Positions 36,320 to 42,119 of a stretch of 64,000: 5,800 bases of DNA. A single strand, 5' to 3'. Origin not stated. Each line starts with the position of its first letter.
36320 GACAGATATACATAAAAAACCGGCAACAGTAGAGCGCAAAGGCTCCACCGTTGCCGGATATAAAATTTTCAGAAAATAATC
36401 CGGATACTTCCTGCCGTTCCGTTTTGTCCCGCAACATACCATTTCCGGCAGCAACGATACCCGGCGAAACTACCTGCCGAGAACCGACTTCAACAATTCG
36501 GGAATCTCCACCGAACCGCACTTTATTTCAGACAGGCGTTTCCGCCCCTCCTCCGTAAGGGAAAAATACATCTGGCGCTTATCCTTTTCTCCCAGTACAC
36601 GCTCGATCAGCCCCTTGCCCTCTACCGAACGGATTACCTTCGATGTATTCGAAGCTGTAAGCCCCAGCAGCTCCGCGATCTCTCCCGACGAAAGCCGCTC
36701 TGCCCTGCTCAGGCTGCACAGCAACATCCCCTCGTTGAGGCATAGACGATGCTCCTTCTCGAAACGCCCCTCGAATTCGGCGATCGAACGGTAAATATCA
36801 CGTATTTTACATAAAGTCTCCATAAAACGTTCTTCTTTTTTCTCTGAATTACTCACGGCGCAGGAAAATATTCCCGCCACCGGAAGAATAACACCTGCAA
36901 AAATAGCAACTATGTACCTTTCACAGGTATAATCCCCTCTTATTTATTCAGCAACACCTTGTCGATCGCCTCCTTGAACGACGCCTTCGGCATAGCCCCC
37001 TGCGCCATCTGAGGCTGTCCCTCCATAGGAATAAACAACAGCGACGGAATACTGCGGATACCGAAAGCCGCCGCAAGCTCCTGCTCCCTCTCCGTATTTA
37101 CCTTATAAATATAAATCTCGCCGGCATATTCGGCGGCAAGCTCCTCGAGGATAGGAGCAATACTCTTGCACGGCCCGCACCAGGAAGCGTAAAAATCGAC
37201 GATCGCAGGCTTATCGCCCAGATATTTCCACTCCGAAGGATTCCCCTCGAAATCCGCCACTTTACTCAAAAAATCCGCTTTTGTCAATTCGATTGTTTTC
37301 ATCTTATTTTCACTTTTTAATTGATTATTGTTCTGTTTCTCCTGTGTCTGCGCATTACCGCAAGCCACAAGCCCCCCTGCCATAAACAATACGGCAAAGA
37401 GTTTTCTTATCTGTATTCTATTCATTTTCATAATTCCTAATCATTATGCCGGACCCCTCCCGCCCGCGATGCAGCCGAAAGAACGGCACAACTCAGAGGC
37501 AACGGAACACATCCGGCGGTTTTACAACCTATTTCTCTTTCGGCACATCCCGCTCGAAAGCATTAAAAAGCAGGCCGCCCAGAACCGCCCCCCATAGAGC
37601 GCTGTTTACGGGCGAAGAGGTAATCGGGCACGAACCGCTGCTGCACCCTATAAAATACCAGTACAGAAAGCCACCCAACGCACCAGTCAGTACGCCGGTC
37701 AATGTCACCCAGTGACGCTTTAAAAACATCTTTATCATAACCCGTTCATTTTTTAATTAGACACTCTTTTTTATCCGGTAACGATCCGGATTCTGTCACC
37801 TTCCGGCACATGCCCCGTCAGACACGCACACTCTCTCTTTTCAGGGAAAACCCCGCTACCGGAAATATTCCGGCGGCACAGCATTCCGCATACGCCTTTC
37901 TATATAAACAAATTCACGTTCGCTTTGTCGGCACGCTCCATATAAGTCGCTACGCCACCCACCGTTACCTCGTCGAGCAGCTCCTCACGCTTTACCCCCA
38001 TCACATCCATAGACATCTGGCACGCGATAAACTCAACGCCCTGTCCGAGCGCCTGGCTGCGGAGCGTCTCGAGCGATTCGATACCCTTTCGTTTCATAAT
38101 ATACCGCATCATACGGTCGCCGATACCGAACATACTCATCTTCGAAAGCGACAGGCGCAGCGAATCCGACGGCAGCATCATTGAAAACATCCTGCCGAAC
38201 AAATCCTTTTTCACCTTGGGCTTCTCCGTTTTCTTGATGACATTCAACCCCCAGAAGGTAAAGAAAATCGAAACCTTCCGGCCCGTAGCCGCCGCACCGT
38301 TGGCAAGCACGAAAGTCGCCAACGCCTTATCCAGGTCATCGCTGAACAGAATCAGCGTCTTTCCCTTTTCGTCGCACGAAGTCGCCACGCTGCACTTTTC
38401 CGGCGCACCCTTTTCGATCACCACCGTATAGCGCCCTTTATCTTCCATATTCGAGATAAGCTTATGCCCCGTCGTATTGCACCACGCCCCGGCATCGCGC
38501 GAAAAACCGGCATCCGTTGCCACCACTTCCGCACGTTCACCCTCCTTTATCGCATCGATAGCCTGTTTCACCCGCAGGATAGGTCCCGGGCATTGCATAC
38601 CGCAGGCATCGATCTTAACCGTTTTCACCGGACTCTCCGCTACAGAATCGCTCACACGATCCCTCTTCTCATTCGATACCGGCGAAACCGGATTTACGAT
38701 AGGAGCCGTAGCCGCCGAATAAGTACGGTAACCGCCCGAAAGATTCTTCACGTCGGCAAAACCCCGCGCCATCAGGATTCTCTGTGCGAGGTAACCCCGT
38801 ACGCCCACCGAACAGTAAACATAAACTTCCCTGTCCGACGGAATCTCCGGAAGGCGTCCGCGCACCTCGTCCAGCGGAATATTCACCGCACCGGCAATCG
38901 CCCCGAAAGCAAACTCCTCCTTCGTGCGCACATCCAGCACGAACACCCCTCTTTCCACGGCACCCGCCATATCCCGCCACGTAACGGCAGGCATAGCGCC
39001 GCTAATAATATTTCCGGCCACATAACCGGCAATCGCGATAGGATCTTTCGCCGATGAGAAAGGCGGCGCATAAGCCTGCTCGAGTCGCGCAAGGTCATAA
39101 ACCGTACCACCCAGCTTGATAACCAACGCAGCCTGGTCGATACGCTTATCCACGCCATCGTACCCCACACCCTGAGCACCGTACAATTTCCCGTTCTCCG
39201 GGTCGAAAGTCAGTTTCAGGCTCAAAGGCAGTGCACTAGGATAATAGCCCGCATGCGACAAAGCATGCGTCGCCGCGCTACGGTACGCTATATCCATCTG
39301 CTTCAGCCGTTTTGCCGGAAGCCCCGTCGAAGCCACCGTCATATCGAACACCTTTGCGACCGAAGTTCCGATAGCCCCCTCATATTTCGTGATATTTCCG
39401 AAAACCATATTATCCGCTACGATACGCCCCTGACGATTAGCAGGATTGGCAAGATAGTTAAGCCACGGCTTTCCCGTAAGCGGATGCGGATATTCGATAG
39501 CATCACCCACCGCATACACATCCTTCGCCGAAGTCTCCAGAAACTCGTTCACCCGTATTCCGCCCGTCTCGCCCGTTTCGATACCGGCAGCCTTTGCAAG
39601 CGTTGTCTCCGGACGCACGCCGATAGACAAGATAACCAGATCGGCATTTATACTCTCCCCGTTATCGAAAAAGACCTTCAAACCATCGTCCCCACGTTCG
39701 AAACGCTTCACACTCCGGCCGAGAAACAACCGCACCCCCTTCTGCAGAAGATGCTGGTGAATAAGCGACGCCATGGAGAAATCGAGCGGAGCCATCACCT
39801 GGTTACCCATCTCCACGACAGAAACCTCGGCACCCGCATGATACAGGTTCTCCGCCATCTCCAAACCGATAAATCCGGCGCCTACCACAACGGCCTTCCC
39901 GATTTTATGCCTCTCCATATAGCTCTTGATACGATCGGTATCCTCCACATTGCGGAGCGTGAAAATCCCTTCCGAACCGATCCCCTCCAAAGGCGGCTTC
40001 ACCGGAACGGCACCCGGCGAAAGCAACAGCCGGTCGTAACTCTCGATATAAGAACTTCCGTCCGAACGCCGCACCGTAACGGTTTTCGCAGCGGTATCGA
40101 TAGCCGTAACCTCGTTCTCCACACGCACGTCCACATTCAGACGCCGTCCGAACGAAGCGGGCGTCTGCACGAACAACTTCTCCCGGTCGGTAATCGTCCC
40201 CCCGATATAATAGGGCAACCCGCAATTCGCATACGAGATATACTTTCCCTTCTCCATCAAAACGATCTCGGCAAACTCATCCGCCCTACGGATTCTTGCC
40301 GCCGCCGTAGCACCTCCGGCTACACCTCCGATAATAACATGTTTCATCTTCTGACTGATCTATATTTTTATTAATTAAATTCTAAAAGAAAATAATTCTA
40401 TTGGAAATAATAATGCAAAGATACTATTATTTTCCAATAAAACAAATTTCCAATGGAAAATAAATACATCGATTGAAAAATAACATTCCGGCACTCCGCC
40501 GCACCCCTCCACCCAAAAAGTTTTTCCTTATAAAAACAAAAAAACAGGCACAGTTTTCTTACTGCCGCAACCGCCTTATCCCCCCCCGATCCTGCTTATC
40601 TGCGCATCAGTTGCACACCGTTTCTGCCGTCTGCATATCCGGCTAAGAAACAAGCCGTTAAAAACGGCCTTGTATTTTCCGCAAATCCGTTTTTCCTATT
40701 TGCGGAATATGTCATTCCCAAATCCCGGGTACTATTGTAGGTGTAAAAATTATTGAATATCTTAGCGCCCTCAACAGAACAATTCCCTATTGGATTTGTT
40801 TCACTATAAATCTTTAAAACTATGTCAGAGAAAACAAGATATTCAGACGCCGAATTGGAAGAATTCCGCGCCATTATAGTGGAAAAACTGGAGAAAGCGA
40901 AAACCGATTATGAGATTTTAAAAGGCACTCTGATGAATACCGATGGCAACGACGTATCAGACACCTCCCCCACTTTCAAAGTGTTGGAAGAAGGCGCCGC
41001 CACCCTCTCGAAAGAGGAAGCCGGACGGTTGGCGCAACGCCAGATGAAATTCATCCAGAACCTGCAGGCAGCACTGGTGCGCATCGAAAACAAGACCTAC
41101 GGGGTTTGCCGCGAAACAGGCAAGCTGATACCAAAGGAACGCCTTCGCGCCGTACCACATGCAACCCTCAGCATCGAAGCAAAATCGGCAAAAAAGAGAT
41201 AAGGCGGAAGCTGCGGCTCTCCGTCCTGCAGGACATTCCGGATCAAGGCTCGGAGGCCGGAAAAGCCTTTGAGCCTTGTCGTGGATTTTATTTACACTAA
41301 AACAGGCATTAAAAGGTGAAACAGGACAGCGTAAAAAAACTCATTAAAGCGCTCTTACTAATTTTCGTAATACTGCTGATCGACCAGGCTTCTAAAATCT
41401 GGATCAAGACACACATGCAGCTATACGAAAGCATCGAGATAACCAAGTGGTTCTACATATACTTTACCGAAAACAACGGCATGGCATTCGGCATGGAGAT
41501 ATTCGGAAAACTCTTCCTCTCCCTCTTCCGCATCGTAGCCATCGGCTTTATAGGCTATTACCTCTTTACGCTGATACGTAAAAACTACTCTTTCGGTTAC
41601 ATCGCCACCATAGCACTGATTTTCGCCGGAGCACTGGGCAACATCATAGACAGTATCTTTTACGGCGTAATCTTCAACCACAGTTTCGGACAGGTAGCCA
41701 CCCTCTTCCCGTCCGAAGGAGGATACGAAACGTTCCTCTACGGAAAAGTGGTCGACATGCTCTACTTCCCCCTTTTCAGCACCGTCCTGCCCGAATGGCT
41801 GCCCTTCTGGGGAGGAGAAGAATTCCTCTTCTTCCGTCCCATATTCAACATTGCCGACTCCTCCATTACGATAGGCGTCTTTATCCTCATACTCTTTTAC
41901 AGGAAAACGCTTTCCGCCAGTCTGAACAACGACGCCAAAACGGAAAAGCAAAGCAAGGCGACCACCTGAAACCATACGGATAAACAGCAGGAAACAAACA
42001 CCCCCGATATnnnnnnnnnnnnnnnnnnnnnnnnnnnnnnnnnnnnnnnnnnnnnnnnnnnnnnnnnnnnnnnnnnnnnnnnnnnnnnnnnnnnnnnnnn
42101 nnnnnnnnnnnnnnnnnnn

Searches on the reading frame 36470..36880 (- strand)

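Call 40: search_protein_families(library=pfam, proteins=[window:36470-36880:-], max_evalue=0.001)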
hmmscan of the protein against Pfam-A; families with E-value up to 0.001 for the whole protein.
window:36470-36880:- (136 aa): 8 families
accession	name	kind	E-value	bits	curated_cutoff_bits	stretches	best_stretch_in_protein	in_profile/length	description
PF13463.12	HTH_27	-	3.5e-13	50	22.2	1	50-112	5-68/68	Winged helix DNA-binding domain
PF01047.28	MarR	-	2.9e-10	40.3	24.6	1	49-103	4-58/59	MarR family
PF12802.13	MarR_2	-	1e-08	35.7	27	1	54-103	11-61/61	MarR family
PF22381.2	Staph_reg_Sar_Rot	-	2.7e-07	31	27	1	40-119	6-85/85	Transcriptional regulator SarA/Rot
PF13601.12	HTH_34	-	5.2e-06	27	27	1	53-117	5-70/80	Winged helix DNA-binding domain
PF13412.12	HTH_24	-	6.3e-05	22.9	21.9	1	53-93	8-48/48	Winged helix-turn-helix DNA-binding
PF13545.12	HTH_Crp_2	-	0.00082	19.7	27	0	62-94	22-55/70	Crp-like helix-turn-helix domain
PF01978.25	TrmB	-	0.00086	19.6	25.6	0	60-102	20-59/68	Sugar-specific transcriptional regulator TrmB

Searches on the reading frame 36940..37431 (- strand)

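Call 40: search_protein_families(library=pfam, proteins=[window:36940-37431:-], max_evalue=0.001)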
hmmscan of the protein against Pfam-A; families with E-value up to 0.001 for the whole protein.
window:36940-37431:- (163 aa): 8 families
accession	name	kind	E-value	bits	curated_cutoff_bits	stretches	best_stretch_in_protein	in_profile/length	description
PF00085.26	Thioredoxin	-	5.7e-25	87.8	23.5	1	72-158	17-103/103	Thioredoxin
PF13098.12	Thioredoxin_2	-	3.4e-08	34.2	27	1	74-155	6-103/104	Thioredoxin-like domain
PF00578.27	AhpC-TSA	-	1.6e-05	25.2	26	1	60-121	12-75/124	AhpC/TSA family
PF14595.12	Thioredoxin_9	-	3.7e-05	24.1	25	1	69-150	37-120/129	Thioredoxin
PF13905.12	Thioredoxin_8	-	5e-05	24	27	0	74-103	2-31/94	Thioredoxin-like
PF13728.12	TraF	-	7.9e-05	23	23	1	69-147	125-214/224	F plasmid transfer operon protein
PF08534.16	Redoxin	-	0.00051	20.3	26.6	0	61-103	16-59/148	Redoxin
PF04756.19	OST3_OST6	-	0.00089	19.2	27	0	85-145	46-113/294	OST3 / OST6 family, transporter family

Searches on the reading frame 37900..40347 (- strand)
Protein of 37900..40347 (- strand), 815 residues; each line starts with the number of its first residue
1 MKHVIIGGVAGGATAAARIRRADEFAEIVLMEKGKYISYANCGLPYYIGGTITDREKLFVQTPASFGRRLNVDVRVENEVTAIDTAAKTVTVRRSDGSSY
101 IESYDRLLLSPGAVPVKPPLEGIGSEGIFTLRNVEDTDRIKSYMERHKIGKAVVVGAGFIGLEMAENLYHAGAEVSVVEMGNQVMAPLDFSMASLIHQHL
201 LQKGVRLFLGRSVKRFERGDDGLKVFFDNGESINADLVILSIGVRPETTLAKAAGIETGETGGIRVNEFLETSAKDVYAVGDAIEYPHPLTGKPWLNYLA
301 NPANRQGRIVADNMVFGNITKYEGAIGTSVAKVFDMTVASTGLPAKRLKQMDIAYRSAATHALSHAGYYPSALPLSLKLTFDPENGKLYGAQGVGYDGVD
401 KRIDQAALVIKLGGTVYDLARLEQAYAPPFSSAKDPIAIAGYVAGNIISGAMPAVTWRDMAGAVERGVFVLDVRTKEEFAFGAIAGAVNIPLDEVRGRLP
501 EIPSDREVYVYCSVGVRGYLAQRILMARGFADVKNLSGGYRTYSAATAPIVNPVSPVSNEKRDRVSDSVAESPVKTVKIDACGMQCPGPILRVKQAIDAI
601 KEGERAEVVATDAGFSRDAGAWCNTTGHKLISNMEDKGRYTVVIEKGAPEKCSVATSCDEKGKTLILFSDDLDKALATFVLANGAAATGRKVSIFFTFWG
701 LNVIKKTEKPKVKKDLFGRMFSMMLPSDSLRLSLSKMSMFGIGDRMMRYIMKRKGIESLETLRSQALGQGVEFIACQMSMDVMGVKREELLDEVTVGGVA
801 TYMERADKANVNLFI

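Call 14: search_protein_families(library=pfam, proteins=[window:37900-40347:-], max_evalue=0.001)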
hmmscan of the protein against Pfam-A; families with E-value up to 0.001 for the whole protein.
window:37900-40347:- (815 aa): 12 families
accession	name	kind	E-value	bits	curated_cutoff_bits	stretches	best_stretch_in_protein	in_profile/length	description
PF07992.20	Pyr_redox_2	-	4e-61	207.4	26.1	1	1-285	1-279/291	Pyridine nucleotide-disulphide oxidoreductase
PF13686.11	DrsE_2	-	7.2e-58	195.4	25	1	663-814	4-156/156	DsrE/DsrF/DrsH-like family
PF01206.22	TusA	-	5.7e-20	71.4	28.6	1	578-646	2-70/70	Sulfurtransferase TusA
PF00070.33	Pyr_redox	-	1.2e-17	64.6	22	1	151-222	1-72/82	Pyridine nucleotide-disulphide oxidoreductase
PF00581.25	Rhodanese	-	4.9e-16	59.5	22.2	1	466-545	11-101/102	Rhodanese-like domain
PF02852.28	Pyr_redox_dim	-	2.3e-12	47.5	25.3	1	331-433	4-105/110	Pyridine nucleotide-disulphide oxidoreductase, dimerisation domain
PF13738.12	Pyr_redox_3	-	3e-11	43.6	30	1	148-281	163-305/305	Pyridine nucleotide-disulphide oxidoreductase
PF02635.20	DsrE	-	9.6e-08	32.6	22.7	0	763-809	65-110/116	DsrE/DsrF-like family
PF01593.30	Amino_oxidase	-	6.2e-07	29.5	19.8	0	200-244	210-256/443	Flavin containing amine oxidoreductase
PF13450.12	NAD_binding_8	-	4.8e-06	27.2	21.9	0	154-184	1-31/68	NAD(P)-binding Rossmann-like domain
PF03486.20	HI0933_like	-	8.4e-06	25.8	50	0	195-798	114-194/244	HI0933-like protein Rossmann domain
PF13454.12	NAD_binding_9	-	0.00057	20.3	21.8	0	208-244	118-154/155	FAD-NAD(P)-binding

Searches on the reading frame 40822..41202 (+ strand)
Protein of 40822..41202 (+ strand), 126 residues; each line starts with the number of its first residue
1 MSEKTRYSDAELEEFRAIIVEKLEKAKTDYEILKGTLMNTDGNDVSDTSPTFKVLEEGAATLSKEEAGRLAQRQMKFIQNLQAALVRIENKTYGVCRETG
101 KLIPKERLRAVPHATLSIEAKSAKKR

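Call 14: search_protein_families(library=pfam, proteins=[window:40822-41202:+], max_evalue=0.001)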
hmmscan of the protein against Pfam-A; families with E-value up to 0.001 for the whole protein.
window:40822-41202:+ (126 aa): 1 family
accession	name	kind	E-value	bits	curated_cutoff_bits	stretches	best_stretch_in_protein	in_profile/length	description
PF01258.23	zf-dskA_traR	-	1.5e-09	38.1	24.9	1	92-123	2-33/36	Prokaryotic dksA/traR C4-type zinc finger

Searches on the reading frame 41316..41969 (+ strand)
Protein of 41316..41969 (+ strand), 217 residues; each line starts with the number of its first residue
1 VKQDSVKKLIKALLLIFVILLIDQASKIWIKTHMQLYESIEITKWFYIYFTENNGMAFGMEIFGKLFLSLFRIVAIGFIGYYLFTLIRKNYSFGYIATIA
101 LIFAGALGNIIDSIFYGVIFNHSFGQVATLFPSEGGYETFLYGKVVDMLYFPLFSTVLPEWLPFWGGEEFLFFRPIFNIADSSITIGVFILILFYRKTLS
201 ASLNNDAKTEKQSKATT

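Call 14: search_protein_families(library=pfam, proteins=[window:41316-41969:+], max_evalue=0.001)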
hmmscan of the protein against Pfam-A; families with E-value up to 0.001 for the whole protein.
window:41316-41969:+ (217 aa): 1 family
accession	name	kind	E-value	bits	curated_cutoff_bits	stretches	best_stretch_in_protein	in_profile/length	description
PF01252.23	Peptidase_A8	-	1.9e-34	119.3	25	1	15-194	1-139/142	Signal peptidase (SPase) II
